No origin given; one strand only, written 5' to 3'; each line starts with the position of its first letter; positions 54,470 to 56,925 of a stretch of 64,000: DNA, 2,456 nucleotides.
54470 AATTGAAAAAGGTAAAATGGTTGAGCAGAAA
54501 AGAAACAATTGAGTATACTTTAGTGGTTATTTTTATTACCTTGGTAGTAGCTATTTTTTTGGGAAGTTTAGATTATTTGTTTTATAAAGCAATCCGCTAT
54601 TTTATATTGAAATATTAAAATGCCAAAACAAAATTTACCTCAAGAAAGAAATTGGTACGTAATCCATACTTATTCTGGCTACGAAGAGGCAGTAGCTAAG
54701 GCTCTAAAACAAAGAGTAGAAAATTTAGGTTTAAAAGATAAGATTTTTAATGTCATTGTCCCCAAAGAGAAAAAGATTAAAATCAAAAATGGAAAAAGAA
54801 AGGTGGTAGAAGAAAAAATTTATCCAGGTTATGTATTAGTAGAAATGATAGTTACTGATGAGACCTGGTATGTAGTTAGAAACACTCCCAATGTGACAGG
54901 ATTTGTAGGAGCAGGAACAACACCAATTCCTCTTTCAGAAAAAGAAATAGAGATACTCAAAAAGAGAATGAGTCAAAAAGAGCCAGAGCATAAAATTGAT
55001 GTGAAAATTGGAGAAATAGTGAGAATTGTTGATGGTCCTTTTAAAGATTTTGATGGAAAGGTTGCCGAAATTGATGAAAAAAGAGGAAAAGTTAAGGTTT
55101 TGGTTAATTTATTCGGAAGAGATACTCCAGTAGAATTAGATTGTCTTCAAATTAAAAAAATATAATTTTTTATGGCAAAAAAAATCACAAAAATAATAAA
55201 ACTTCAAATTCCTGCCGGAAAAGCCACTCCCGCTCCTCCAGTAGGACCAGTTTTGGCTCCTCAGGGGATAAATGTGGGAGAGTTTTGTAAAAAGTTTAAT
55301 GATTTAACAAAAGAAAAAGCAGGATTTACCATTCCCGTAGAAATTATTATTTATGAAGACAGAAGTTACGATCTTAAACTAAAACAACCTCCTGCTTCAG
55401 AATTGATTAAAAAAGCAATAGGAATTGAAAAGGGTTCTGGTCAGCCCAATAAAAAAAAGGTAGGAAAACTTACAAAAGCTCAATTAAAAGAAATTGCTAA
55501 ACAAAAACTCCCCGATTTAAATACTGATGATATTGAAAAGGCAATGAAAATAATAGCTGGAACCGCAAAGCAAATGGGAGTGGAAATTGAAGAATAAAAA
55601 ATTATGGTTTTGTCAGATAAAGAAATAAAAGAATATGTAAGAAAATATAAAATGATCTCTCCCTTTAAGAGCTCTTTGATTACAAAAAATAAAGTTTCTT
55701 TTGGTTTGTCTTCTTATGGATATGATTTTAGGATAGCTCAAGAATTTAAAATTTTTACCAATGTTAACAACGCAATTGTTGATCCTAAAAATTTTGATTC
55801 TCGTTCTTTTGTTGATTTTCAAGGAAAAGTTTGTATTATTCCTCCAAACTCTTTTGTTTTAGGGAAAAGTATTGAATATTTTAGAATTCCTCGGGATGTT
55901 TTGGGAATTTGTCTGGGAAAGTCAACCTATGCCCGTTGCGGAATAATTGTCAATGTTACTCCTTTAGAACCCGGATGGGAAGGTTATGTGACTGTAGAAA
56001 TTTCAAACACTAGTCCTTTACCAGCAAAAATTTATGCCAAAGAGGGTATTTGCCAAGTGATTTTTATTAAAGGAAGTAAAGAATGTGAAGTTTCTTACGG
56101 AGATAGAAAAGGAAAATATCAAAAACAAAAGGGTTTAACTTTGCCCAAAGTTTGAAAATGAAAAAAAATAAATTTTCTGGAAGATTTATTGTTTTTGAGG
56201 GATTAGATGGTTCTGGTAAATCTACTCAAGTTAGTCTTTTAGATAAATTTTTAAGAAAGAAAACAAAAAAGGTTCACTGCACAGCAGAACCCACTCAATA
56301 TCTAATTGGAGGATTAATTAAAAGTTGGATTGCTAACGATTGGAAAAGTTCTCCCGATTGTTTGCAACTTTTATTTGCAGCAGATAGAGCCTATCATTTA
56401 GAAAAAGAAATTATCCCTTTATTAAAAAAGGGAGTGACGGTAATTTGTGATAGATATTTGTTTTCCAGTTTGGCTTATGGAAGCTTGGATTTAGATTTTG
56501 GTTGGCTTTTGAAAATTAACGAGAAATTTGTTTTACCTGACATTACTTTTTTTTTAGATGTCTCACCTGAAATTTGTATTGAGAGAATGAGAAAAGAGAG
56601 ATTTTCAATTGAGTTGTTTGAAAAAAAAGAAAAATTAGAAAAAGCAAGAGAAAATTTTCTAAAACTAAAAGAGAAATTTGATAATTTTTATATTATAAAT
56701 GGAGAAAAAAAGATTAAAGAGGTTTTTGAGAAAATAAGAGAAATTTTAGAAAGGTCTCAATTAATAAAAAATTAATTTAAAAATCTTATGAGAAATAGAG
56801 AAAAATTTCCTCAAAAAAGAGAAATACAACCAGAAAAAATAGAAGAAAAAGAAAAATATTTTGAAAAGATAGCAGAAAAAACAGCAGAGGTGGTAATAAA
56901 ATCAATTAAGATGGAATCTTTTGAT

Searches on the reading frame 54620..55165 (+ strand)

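Call 54: search_protein_families(library=pfam, proteins=[window:54620-55165:+], max_evalue=0.001)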
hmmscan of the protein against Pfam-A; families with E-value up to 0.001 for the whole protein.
window:54620-55165:+ (181 aa): 2 families
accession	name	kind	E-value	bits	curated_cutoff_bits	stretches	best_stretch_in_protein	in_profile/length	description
PF02357.24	NusG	-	3.3e-30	104.9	22.2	1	11-113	2-92/93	Transcription termination factor nusG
PF00467.35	KOW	-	9.2e-07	28.9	22.3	1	131-161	2-30/32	KOW motif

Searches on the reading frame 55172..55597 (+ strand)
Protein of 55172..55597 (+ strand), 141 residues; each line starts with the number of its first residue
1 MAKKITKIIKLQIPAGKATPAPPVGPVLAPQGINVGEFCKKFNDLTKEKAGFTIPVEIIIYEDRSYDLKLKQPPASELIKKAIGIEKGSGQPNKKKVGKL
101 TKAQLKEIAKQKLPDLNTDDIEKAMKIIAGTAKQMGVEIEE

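Call 54: search_protein_families(library=pfam, proteins=[window:55172-55597:+], max_evalue=0.001)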
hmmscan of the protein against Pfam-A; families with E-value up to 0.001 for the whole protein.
window:55172-55597:+ (141 aa): 2 families
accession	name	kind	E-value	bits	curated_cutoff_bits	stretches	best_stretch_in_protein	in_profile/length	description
PF00298.24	Ribosomal_L11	-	5.4e-29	100.9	21.4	1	71-139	1-69/69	Ribosomal protein L11, RNA binding domain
PF03946.19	Ribosomal_L11_N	-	1.7e-26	92.2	32.9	1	9-66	1-58/58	Ribosomal protein L11, N-terminal domain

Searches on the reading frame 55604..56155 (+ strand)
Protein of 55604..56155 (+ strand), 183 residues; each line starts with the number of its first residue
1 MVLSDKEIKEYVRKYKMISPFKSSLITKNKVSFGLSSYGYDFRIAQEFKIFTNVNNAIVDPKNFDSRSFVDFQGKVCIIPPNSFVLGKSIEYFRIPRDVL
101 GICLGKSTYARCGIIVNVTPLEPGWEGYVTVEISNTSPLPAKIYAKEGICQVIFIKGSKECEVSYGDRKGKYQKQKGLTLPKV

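Call 54: search_protein_families(library=pfam, proteins=[window:55604-56155:+], max_evalue=0.001)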
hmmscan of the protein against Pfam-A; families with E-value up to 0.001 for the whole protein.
window:55604-56155:+ (183 aa): 2 families
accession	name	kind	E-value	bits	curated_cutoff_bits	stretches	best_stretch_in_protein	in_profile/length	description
PF22769.1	DCD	-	1.4e-35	123.1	27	1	2-156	1-152/153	dCTP deaminase-like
PF00692.24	dUTPase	-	0.00096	19.4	22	0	77-159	24-106/129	dUTPase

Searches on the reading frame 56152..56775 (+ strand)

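Call 54: search_protein_families(library=pfam, proteins=[window:56152-56775:+], max_evalue=0.001)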
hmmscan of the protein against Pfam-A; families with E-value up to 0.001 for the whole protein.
window:56152-56775:+ (207 aa): 3 families
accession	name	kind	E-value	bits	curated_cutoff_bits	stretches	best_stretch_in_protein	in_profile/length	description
PF02223.23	Thymidylate_kin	-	1.3e-48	165.6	27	1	15-195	1-185/185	Thymidylate kinase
PF01712.25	dNK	-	0.00024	21.3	27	0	13-194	1-190/203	Deoxynucleoside kinase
PF13175.12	AAA_15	-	0.00063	19.9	32.1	1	9-196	22-127/374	AAA ATPase domain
